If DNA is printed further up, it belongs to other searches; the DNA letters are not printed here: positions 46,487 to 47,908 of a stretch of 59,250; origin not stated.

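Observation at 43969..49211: Array of proteins built on a shared VirB2/TrbC-like helix-loop-helix pilin module with different extracellular heads and no secretion ATPase nearby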

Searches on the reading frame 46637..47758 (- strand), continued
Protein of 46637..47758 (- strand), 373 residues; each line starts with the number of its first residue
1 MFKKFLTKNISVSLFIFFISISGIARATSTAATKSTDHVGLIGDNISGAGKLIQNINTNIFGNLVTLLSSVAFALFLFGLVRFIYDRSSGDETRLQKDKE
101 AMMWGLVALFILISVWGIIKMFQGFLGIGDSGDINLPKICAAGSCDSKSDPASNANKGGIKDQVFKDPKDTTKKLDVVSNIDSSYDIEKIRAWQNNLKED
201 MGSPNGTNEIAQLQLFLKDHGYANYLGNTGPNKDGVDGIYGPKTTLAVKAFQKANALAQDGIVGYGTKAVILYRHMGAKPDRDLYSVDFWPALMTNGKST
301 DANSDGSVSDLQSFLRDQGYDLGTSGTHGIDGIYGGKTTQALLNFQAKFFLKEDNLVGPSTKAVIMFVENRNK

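Call 19: find_encoding_contigs(protein=P0022, flank=10000, max_places=2)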
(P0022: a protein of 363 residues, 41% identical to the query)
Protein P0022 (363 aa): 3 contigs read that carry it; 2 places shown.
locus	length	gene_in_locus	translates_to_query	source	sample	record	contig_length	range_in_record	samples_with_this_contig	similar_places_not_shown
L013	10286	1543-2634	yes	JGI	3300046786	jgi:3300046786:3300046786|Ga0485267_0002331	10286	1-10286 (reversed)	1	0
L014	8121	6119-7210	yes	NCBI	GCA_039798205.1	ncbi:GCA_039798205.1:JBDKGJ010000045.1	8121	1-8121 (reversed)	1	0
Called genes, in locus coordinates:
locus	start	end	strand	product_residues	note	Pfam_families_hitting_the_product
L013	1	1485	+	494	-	?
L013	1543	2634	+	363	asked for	PF18895:T4SS_pilin (weak), PF01471:PG_binding_1, PF09374:PG_binding_3 (faint), PF01471:PG_binding_1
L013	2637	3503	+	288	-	PF01471:PG_binding_1 (weak)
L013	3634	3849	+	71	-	-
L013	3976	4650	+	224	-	-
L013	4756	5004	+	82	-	-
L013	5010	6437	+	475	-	PF28494:GlyRS_ins_1 (faint), PF00587:tRNA-synt_2b, PF03129:HGTP_anticodon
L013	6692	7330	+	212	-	PF01386:Ribosomal_L25p, PF14693:Ribosomal_TL5_C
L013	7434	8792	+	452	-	PF13406:SLT_2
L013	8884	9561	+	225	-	PF00318:Ribosomal_S2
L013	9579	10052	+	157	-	PF00889:EF_TS (faint)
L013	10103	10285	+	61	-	?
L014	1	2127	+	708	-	PF00521:DNA_topoisoIV, PF03989:DNA_gyraseA_C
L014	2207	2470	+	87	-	-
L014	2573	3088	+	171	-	PF01135:PCMT, PF01209:Ubie_methyltran, PF06325:PrmA, PF13489:Methyltransf_23, PF13847:Methyltransf_31, PF08241:Methyltransf_11, PF08242:Methyltransf_12, PF13649:Methyltransf_25, +5 more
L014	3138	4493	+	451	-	PF01547:SBP_bac_1, PF13416:SBP_bac_8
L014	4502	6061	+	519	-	PF18895:T4SS_pilin (faint)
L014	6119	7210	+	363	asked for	PF18895:T4SS_pilin (weak), PF01471:PG_binding_1, PF09374:PG_binding_3 (faint), PF01471:PG_binding_1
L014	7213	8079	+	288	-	PF01471:PG_binding_1 (weak)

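Call 36: search_protein_families(library=pfam, proteins=[L014:4502-6061:+], max_evalue=0.001)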
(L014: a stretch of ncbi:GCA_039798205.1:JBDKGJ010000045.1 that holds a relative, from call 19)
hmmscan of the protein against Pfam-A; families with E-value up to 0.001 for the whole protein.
L014:4502-6061:+ (519 aa): 1 family
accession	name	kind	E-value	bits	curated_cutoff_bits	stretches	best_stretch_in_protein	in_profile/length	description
PF18895.5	T4SS_pilin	-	9.7e-06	26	26.6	1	264-324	11-70/71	Type IV secretion system pilin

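Call 48: predict_structure(alignment_id=A3)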
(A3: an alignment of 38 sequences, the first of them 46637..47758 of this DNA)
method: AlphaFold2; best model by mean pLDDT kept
length: 373 residues; sequences in the alignment: 38
mean_pLDDT: 74.8   pTM: 0.53
mean pLDDT of the five models: 74.8, 74.8, 73.1, 72.6, 70.8
residues with pLDDT >= 90: 157; 70-90: 96; 50-70: 35; < 50: 85
segments of 3 or more residues with pLDDT < 50: 1-6, 23-55, 132-167, 169-176
pLDDT, mean of each block of 10 residues (from residue 1): 50 63 41 28 36 49 70 77 76 75 77 79 62 47 40 33 40 51 93 91 87 97 91 89 97 96 96 94 92 90 94 96 89 94 96 94 95 80
secondary structure, 60 per line:
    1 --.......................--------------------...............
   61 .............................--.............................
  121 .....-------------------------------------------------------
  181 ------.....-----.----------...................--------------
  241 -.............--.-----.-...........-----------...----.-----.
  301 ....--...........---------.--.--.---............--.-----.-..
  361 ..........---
elements in order: H3-25 H46-89 H92-125 H187-191 H208-226 H242-254 H265-275 H301-304 H307-317 H337-348 H359-370

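Call 53: fold_search(model_id=the predicted structure, library=pdb)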
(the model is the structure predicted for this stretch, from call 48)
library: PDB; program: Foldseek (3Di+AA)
matches with E <= 10: 50; with E <= 0.001: 0
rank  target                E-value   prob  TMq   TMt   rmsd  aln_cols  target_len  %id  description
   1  6tci                  1.7e-02  1.00  0.18  0.83   2.3        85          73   33  The crystal structure of SleB N-terminal domain (released 2020-11-18)
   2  5nm7_G                4.0e-02  1.00  0.17  0.23   7.8       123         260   22  Crystal structure of Burkholderia AP3 phage endolysin (released 2018-02-14)
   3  1lbu                  4.2e-02  0.93  0.17  0.28  14.1       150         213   25  HYDROLASE METALLO (ZN) DD-PEPTIDASE (released 1996-11-08)
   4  5tv7_A                4.5e-02  1.00  0.18  0.40   1.8        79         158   28  2.05 Angstrom Resolution Crystal Structure of Peptidoglycan-Binding Protein from Clostridioides difficile in Complex w (released 2016-12-14)
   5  5nm7_A                7.2e-02  0.99  0.16  0.23   7.6       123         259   24  Crystal structure of Burkholderia AP3 phage endolysin (released 2018-02-14)
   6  3bkh                  8.4e-02  1.00  0.17  0.23   2.2        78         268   28  Crystal structure of the bacteriophage phiKZ lytic transglycosylase, gp144 (released 2008-01-08)
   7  4c2h_A                1.0e-01  1.00  0.18  0.16   3.9        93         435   22  Crystal structure of the CtpB(V118Y) mutant (released 2013-12-04)
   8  4c2e_A                1.6e-01  1.00  0.18  0.16   3.6        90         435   22  Crystal structure of the protease CtpB(S309A) present in a resting state (released 2013-12-04)
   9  4c2c_A                1.8e-01  1.00  0.17  0.15   3.3        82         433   23  Crystal structure of the protease CtpB in an active state (released 2013-12-04)
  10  4c2g_A                1.9e-01  1.00  0.18  0.15   3.0        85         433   24  Crystal structure of CtpB(S309A) in complex with a peptide having a Val-Pro-Ala C-terminus (released 2013-12-04)
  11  9h68_D                3.0e-01  0.99  0.17  0.16   2.8        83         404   25  Crystal Structure of the spore gernation lytic transglycosylase SleC from Clostridioides difficile in its zymogenic fo (released 2025-02-12)
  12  4c2f_A                4.1e-01  0.99  0.17  0.15   3.3        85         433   24  Crystal structure of the CtpB R168A mutant present in an active conformation (released 2013-12-04)
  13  9h68_B                4.6e-01  0.82  0.17  0.15   7.3       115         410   22  Crystal Structure of the spore gernation lytic transglycosylase SleC from Clostridioides difficile in its zymogenic fo (released 2025-02-12)
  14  4g54                  4.8e-01  0.95  0.16  0.26   3.9        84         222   25  Crystal structure of a periplasmic domain of the EpsAB fusion protein of the Vibrio vulnificus type II secretion system (released 2013-01-30)
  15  9h68_A                4.8e-01  0.75  0.18  0.17   7.7       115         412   22  Crystal Structure of the spore gernation lytic transglycosylase SleC from Clostridioides difficile in its zymogenic fo (released 2025-02-12)
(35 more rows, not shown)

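Call 70: search_protein_families(library=phrogs, proteins=[window:46637-47758:-], max_evalue=0.01)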
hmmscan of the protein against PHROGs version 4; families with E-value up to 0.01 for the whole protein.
window:46637-47758:- (373 aa): 12 families
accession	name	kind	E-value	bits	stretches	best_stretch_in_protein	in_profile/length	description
phrog_2649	-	lysis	1.2e-21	78.7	2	206-271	181-235/261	endolysin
phrog_1493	-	lysis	3.5e-19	70.3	2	207-271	247-305/394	endolysin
phrog_1224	-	head and packaging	2.6e-15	57.6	2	208-272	11-65/438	endolysin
phrog_1512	-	lysis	7.4e-11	43.6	1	208-271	184-242/314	endolysin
phrog_16428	-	lysis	1.4e-10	41.5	1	206-270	459-517/520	endolysin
phrog_17214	-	lysis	5.2e-08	33.9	1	142-269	188-310/322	endolysin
phrog_23452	-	unknown function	2.5e-07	31.9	1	234-271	84-121/135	-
phrog_6707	-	lysis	7.9e-05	22.6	0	236-270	207-241/311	endolysin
phrog_880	-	lysis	0.00012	22.6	1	146-269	313-429/435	endolysin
phrog_9589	-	lysis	0.00027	21.9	0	152-261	169-256/281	endolysin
phrog_102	-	lysis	0.0041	17.6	0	208-273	18-81/369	endolysin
phrog_7685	-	integration and excision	0.0058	17.2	0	234-265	12-43/240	integrase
